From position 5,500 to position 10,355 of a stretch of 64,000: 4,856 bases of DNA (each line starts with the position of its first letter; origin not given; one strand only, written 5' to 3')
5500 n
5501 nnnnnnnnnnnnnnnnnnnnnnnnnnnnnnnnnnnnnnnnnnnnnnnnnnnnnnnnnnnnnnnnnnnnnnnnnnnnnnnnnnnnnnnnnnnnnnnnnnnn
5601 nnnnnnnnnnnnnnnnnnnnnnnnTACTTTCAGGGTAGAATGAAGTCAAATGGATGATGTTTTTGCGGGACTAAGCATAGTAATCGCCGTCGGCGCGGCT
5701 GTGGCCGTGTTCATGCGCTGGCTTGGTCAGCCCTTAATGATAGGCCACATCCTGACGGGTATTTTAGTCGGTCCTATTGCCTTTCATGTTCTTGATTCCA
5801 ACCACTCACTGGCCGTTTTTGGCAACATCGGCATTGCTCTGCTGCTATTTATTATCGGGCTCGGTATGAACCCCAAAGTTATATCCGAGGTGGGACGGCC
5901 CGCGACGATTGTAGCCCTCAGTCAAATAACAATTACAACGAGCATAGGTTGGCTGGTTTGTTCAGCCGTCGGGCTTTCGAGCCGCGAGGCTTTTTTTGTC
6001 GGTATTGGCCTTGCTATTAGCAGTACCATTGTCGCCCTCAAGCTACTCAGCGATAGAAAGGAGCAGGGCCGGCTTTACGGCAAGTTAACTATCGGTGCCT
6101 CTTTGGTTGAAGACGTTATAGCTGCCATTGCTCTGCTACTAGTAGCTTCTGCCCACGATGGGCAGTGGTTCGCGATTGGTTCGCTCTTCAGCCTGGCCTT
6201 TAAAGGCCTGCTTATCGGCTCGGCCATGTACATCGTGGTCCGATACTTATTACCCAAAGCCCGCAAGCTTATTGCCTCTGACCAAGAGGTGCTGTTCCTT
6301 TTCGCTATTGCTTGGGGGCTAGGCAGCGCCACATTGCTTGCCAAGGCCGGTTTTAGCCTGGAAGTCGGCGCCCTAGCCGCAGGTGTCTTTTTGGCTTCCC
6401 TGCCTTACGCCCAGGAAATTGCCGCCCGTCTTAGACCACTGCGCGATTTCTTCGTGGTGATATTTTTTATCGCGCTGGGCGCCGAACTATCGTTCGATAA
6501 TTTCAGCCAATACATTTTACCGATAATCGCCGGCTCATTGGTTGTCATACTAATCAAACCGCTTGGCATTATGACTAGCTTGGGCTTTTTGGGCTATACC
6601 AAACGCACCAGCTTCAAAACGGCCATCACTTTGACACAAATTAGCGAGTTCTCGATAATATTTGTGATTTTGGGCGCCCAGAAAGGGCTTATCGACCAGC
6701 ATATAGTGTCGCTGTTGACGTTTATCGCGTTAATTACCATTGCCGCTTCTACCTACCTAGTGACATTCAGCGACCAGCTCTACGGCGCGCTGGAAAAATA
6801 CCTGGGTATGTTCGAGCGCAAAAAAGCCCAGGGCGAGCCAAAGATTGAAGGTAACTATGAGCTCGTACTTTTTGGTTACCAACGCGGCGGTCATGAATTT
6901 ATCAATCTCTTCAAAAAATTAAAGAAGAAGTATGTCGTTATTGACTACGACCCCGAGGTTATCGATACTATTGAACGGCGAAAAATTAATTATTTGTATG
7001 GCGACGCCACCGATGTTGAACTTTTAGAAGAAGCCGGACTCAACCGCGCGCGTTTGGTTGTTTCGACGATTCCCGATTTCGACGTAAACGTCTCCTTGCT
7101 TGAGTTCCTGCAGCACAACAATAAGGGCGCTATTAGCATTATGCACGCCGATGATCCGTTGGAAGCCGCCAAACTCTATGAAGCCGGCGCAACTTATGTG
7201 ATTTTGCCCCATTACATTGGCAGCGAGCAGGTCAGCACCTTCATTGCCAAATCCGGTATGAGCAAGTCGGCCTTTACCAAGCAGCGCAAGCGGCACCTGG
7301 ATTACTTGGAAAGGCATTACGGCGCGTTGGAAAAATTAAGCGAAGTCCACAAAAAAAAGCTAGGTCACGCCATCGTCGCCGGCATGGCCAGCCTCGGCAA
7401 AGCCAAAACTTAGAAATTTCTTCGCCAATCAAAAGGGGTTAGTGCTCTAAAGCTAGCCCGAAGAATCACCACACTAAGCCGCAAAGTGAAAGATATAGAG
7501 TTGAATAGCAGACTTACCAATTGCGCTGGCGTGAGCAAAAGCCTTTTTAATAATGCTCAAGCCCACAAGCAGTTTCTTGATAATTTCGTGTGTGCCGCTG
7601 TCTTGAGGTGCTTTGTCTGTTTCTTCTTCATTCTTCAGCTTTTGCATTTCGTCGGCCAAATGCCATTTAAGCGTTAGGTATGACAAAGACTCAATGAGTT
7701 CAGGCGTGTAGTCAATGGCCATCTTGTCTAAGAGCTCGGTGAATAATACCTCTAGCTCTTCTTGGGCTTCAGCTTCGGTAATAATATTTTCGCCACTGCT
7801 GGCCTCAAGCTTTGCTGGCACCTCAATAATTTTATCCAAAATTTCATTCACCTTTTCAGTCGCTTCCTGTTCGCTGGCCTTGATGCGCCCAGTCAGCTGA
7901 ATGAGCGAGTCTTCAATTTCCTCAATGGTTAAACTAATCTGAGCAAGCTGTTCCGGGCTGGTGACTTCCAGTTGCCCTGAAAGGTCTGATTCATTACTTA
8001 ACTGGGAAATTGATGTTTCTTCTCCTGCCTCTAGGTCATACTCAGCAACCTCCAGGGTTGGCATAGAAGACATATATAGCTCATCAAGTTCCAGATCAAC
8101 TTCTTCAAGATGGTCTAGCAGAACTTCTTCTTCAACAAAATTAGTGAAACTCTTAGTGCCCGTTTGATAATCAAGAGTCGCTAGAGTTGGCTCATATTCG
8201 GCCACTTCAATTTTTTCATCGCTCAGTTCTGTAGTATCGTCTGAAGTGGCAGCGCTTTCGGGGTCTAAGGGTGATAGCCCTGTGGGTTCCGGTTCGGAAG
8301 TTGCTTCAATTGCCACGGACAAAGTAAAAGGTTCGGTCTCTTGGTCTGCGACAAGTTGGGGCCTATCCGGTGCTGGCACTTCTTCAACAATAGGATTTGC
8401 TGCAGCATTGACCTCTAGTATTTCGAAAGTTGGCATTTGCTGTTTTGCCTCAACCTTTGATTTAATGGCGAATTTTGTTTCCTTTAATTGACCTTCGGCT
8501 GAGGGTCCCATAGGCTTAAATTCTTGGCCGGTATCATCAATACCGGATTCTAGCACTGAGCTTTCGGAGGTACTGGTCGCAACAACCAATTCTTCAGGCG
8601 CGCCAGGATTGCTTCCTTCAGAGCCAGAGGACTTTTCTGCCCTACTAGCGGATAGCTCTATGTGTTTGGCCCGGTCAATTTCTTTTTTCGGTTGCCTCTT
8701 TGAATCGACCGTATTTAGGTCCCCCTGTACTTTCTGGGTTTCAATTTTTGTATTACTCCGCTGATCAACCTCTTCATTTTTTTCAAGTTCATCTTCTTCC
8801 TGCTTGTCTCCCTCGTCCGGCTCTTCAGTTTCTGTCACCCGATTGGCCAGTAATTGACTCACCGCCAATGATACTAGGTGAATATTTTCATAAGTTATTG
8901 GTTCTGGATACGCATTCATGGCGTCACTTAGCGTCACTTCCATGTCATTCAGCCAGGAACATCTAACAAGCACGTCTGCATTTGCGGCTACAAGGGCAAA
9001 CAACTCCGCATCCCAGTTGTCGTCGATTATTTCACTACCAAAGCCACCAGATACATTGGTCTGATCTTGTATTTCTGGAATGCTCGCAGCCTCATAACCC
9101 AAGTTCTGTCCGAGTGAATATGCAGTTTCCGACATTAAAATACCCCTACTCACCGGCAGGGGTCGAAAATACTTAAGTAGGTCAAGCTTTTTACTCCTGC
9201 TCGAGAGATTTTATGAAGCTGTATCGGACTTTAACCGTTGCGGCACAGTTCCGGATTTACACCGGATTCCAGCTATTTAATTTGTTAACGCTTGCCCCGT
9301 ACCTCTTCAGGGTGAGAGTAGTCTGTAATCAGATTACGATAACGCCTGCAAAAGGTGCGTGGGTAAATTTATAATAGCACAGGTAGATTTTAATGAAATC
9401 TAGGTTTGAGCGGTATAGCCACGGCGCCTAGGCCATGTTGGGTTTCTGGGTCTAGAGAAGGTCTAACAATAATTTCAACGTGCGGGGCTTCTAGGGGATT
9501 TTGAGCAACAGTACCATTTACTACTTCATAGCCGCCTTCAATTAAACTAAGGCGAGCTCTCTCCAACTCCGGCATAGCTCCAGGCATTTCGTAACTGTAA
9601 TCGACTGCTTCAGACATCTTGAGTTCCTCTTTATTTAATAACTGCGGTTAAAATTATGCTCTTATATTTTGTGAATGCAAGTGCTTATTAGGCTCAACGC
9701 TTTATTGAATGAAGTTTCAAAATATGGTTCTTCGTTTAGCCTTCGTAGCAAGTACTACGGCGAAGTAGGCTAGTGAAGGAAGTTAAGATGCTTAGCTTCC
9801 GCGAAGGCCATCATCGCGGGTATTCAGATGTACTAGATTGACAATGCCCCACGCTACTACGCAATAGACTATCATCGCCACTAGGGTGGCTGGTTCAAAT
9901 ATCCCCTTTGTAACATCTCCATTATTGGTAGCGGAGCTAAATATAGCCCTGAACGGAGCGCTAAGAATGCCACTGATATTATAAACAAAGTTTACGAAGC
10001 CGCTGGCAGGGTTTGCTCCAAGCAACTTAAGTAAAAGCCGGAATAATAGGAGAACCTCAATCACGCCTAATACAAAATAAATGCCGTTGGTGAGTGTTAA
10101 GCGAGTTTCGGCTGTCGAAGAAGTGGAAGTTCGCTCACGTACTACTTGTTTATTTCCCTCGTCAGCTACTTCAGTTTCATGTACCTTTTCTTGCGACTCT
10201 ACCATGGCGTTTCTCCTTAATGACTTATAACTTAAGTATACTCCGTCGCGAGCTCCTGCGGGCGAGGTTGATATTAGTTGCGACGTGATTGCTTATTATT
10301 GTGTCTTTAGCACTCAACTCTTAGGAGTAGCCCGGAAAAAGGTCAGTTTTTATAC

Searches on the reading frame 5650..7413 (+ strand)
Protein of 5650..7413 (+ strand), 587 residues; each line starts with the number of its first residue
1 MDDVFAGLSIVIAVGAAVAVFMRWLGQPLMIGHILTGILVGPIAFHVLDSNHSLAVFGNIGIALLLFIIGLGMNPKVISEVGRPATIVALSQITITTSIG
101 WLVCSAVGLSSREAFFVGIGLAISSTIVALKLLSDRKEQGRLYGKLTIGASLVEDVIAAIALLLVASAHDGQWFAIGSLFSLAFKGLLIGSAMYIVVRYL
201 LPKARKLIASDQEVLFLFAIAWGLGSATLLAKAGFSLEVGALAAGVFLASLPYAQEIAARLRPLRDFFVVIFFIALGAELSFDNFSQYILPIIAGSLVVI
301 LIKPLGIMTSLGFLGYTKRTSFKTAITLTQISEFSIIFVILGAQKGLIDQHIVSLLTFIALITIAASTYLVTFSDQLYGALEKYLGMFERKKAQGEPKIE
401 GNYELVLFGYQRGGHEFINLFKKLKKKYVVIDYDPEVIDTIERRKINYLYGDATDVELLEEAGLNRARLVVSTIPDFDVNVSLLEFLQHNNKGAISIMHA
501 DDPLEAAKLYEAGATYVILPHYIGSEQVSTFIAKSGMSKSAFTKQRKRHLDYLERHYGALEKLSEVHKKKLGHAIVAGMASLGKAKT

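Call 67: search_protein_families(library=pfam, proteins=[window:5650-7413:+], max_evalue=0.001)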
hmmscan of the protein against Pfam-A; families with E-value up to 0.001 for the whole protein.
window:5650-7413:+ (587 aa): 2 families
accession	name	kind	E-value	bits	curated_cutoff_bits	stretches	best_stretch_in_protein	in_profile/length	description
PF00999.27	Na_H_Exchanger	-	8.6e-55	186.5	26.2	1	12-365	3-363/375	Sodium/hydrogen exchanger, transmembrane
PF02254.24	TrkA_N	-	3.4e-22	79.4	23.8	1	406-520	2-116/116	TrkA-N domain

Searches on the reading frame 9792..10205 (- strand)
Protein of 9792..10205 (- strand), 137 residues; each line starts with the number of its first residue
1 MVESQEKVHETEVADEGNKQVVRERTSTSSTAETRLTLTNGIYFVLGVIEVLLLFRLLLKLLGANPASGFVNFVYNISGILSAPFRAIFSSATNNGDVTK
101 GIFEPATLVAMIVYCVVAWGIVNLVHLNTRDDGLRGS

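Call 3: search_protein_families(library=pfam, proteins=[window:9792-10205:-], max_evalue=0.1)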
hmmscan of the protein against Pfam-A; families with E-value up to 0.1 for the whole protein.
window:9792-10205:- (137 aa): 1 family
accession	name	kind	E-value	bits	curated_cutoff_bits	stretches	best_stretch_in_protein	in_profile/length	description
PF02325.22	YGGT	-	0.0001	23.1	27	1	43-117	1-66/70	YGGT family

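Call 4: search_protein_families(library=ncbifam, proteins=[window:9792-10205:-], max_evalue=0.1)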
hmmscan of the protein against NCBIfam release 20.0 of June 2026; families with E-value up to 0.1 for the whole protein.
window:9792-10205:- (137 aa): 0 families
